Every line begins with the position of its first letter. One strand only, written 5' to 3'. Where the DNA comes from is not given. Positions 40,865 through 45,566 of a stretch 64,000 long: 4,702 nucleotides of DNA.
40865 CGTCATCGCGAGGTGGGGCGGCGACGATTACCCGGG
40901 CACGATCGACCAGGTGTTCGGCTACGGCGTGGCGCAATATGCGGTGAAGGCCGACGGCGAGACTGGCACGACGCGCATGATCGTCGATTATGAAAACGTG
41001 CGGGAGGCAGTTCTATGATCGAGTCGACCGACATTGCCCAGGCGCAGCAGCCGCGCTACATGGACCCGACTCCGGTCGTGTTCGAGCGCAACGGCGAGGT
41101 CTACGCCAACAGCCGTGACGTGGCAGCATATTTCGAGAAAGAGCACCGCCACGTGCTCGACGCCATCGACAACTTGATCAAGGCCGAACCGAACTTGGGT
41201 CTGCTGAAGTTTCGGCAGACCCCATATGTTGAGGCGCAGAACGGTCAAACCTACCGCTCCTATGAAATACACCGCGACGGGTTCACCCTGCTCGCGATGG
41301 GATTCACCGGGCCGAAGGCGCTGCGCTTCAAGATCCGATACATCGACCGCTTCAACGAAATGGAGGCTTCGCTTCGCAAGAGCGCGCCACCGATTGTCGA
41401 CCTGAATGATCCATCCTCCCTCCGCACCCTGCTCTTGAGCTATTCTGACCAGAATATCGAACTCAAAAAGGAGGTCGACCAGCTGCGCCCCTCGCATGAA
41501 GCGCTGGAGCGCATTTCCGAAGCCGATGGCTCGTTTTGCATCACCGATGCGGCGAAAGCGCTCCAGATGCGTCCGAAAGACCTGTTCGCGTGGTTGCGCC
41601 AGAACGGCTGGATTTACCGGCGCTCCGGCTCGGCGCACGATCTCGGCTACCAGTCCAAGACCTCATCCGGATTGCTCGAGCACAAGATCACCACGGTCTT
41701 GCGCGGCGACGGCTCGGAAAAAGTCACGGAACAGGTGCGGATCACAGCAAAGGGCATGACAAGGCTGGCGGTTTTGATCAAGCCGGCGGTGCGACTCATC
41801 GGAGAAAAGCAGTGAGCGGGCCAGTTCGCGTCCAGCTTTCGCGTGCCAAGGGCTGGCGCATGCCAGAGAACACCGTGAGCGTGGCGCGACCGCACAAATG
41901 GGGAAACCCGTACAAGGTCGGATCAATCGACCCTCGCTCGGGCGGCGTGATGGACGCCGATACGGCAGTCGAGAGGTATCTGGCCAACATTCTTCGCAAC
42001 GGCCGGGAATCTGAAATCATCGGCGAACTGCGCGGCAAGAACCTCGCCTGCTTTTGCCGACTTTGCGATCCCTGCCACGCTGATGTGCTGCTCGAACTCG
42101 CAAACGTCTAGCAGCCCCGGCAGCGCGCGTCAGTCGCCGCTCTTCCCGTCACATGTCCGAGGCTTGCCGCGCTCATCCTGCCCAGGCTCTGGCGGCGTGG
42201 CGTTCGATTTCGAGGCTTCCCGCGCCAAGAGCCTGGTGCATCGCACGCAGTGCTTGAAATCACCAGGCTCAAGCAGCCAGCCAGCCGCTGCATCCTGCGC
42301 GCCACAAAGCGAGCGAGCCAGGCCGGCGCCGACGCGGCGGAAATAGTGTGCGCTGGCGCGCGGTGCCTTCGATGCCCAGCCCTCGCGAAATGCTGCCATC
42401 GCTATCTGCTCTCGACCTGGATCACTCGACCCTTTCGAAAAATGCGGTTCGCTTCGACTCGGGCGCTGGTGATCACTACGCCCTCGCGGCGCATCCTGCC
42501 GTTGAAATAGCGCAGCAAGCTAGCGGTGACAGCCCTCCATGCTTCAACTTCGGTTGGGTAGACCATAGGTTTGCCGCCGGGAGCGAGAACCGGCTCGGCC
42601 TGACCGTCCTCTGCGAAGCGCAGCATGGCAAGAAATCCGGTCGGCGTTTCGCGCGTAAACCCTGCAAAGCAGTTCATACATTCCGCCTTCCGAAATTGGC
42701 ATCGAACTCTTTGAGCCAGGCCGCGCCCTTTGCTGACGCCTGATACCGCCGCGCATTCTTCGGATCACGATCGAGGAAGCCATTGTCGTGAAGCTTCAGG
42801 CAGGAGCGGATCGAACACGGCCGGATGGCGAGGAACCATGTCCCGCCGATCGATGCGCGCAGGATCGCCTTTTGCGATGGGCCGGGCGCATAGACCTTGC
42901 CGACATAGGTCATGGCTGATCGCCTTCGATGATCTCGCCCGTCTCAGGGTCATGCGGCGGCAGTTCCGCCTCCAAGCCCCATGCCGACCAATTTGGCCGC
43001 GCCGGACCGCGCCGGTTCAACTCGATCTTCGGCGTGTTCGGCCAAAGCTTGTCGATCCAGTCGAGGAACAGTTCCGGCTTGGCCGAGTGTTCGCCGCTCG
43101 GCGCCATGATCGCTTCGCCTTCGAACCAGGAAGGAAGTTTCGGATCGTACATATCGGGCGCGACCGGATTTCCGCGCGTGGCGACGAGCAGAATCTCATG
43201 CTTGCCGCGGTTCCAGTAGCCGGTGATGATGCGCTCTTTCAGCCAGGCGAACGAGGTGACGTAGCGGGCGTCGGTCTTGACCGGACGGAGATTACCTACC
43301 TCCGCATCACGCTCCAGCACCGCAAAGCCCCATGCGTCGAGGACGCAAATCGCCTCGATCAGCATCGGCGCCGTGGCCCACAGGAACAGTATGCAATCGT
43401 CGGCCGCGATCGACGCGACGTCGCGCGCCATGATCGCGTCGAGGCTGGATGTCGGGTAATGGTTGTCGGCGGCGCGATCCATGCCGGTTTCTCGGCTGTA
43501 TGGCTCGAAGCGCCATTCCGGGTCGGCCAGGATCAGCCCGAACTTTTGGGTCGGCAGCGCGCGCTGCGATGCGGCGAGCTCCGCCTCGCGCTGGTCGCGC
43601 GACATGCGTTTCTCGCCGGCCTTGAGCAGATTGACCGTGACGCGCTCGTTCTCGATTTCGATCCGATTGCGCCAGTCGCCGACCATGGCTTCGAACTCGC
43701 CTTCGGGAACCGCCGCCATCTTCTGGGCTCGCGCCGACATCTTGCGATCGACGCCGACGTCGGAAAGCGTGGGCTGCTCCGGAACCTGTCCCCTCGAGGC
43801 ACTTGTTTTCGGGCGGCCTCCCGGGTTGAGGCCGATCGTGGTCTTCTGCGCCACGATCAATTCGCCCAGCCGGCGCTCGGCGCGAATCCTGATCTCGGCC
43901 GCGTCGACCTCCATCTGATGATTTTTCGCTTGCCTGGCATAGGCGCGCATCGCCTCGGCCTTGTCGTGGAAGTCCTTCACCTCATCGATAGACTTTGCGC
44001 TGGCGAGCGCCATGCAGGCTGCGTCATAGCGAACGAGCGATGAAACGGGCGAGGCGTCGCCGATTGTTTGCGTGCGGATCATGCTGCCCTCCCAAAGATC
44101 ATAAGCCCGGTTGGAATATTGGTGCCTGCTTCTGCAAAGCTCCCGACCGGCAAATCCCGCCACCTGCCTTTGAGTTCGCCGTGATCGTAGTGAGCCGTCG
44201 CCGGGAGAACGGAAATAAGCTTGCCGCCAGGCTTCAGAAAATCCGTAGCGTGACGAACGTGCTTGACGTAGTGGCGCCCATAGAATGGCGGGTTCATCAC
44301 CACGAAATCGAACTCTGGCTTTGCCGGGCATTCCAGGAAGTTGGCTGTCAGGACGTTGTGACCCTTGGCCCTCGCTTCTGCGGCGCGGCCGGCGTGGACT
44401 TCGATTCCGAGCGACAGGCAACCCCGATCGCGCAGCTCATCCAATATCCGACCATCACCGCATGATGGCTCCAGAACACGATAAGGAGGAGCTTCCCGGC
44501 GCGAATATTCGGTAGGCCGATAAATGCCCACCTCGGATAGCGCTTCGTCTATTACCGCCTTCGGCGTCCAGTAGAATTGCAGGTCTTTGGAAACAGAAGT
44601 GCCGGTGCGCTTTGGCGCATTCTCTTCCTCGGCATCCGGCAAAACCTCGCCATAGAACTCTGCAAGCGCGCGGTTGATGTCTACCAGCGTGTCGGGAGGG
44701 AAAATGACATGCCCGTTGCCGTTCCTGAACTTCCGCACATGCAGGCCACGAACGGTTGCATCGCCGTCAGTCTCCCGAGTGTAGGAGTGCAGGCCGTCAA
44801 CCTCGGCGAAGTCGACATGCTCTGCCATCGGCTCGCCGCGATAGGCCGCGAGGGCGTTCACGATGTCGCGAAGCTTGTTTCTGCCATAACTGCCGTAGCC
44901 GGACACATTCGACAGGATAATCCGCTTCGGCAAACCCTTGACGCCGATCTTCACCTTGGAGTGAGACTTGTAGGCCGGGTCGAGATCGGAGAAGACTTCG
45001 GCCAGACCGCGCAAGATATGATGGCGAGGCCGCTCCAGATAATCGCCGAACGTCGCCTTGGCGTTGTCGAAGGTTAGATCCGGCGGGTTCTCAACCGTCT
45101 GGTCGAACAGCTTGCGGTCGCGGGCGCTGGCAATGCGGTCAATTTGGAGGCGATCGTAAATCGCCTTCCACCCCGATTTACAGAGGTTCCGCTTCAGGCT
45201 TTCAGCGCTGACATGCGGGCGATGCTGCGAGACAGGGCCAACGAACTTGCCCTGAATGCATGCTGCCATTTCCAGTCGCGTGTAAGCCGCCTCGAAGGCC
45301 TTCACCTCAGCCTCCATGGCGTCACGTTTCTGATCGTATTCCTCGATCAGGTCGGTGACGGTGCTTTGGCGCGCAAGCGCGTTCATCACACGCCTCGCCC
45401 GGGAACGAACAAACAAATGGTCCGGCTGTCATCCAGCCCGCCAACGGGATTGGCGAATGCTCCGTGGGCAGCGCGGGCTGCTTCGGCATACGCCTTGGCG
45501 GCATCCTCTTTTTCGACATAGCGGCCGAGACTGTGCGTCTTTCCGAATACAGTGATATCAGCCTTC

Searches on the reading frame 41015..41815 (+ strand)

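Call 97: search_protein_families(library=phrogs, proteins=[window:41015-41815:+], max_evalue=0.00001)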
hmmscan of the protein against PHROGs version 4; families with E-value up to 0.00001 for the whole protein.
window:41015-41815:+ (266 aa): 10 families
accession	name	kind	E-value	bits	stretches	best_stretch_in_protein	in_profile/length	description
phrog_63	-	transcription regulation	5.9e-52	178.4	1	9-255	111-356/431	anti-repressor Ant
phrog_518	-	transcription regulation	1.6e-32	114.1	1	16-124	9-115/268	Rha-like transcriptional regulator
phrog_373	-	transcription regulation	2.4e-32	113.7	1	12-164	83-228/373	anti-repressor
phrog_2657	-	transcription regulation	5.4e-28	98.9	1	21-121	14-115/243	transcriptional regulator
phrog_995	-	transcription regulation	1.5e-26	94.5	1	19-159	109-252/307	transcriptional regulator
phrog_821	-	transcription regulation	9.2e-21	75.6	1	25-125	158-256/324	transcriptional regulator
phrog_18886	-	unknown function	1.2e-19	71.8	1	20-122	8-112/269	-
phrog_130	-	transcription regulation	2.8e-19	70.5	1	23-256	173-409/480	anti-repressor Ant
phrog_9438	-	transcription regulation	1e-07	32.8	1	156-248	7-104/121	anti-repressor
phrog_15968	-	transcription regulation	1.6e-06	29.3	1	190-249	1-60/73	anti-repressor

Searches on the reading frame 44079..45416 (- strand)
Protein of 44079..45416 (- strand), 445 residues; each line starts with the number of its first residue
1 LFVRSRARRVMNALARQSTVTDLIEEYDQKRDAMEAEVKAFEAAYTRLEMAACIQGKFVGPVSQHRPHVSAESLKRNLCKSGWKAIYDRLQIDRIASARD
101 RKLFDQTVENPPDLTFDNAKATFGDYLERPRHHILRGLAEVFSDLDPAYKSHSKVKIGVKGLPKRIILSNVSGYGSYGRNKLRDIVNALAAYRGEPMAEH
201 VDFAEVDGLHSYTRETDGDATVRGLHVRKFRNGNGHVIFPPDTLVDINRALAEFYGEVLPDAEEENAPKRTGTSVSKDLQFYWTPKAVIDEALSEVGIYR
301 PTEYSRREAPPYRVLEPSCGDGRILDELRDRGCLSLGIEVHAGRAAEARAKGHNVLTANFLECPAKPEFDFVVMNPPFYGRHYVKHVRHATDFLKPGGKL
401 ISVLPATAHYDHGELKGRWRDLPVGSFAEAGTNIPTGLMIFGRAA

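Call 25: search_protein_families(library=pfam, proteins=[window:44079-45416:-], max_evalue=0.001)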
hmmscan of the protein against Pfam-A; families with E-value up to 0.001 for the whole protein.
window:44079-45416:- (445 aa): 7 families
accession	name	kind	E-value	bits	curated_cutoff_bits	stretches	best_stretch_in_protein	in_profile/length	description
PF13708.11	DUF4942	-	1.2e-33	116.9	25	1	76-257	2-190/190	Domain of unknown function (DUF4942)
PF13489.12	Methyltransf_23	-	3.2e-07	30.7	27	1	307-421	19-134/164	Methyltransferase domain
PF05175.20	MTS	-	9.3e-06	25.8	23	1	348-411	78-147/170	Methyltransferase small domain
PF07021.18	MetW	-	2e-05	24.8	21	1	312-410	15-115/193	Methionine biosynthesis protein MetW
PF13649.12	Methyltransf_25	-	3.9e-05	24.7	27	1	314-398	1-97/97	Methyltransferase domain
PF08241.18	Methyltransf_11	-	7.3e-05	23.8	21.2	1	315-401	1-94/95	Methyltransferase domain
PF19587.5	DUF6094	-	0.00082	18.7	22.8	0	314-379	162-229/344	Uncharacterised methyltransferase family (DUF6094)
